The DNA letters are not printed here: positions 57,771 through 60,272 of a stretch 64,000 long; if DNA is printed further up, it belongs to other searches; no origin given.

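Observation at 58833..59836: The same palindromic element interrupts the essential glyS gene twice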

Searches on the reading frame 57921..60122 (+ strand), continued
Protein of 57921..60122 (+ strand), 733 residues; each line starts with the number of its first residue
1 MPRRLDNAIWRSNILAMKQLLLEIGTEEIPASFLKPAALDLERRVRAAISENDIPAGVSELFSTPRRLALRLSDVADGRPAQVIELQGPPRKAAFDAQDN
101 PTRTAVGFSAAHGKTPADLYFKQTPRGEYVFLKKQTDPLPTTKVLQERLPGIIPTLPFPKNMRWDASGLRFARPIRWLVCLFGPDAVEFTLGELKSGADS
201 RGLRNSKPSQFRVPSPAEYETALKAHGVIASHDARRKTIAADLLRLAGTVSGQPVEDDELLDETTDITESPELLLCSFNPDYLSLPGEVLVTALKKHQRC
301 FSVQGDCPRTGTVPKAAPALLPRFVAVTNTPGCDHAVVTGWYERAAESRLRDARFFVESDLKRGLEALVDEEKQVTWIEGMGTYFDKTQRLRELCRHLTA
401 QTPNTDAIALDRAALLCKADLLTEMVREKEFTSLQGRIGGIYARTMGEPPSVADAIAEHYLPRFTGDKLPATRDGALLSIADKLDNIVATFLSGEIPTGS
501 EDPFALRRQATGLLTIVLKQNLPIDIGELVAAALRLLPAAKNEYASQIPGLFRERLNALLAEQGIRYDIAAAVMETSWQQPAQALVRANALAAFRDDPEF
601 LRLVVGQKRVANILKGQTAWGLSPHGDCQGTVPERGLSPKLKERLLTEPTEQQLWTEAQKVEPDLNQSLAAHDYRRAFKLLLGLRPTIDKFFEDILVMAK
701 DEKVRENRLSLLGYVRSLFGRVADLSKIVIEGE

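Call 84: find_encoding_contigs(protein=P0247, flank=10000, max_places=6)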
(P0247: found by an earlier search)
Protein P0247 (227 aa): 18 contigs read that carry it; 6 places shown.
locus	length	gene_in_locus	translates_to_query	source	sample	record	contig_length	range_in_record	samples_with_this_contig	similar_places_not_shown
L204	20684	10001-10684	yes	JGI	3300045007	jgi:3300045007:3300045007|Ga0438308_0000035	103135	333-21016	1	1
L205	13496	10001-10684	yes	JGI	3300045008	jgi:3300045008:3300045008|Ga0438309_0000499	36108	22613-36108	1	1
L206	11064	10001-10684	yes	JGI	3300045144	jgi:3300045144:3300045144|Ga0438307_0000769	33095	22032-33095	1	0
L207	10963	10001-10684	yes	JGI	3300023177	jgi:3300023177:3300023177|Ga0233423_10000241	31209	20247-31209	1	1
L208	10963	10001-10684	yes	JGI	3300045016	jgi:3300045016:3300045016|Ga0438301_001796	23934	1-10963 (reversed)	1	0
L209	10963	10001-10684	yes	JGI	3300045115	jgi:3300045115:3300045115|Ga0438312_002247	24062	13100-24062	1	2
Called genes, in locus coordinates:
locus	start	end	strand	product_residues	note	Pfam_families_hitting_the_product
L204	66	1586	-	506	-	PF00082:Peptidase_S8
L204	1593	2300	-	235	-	PF17957:Big_7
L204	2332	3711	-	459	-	PF00753:Lactamase_B (weak), PF12706:Lactamase_B_2 (faint), PF16661:Lactamase_B_6 (faint), PF10996:Beta-Casp, PF07521:RMMBL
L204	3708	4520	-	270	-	PF01261:AP_endonuc_2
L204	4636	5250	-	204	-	PF06695:Sm_multidrug_ex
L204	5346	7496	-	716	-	-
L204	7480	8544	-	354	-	PF13205:Big_5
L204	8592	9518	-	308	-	PF02826:2-Hacid_dh_C (weak), PF10727:Rossmann-like, PF03807:F420_oxidored, PF10728:DUF2520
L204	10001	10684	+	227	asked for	PF01797:Y1_Tnp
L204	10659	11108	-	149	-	-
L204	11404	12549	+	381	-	PF20539:DUF6754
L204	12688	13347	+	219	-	-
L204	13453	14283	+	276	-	-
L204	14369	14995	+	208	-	-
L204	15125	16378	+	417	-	PF04052:TolB_N, PF26550:Tricorn_2nd, PF00930:DPPIV_N (faint), PF26549:Tricorn_N, PF07676:PD40, PF26550:Tricorn_2nd (weak), PF26549:Tricorn_N, PF07676:PD40 (weak), +2 more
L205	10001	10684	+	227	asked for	PF01797:Y1_Tnp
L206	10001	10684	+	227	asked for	PF01797:Y1_Tnp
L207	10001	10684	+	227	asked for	PF01797:Y1_Tnp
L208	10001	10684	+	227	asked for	PF01797:Y1_Tnp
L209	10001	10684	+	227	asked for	PF01797:Y1_Tnp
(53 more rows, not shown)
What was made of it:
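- That transposase gene sits at one syntenic chromosomal place in 18 contigs, which is RAYT-like single-copy behaviour (call 84). Many contigs carrying the related transposase end near repeats (call 84).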
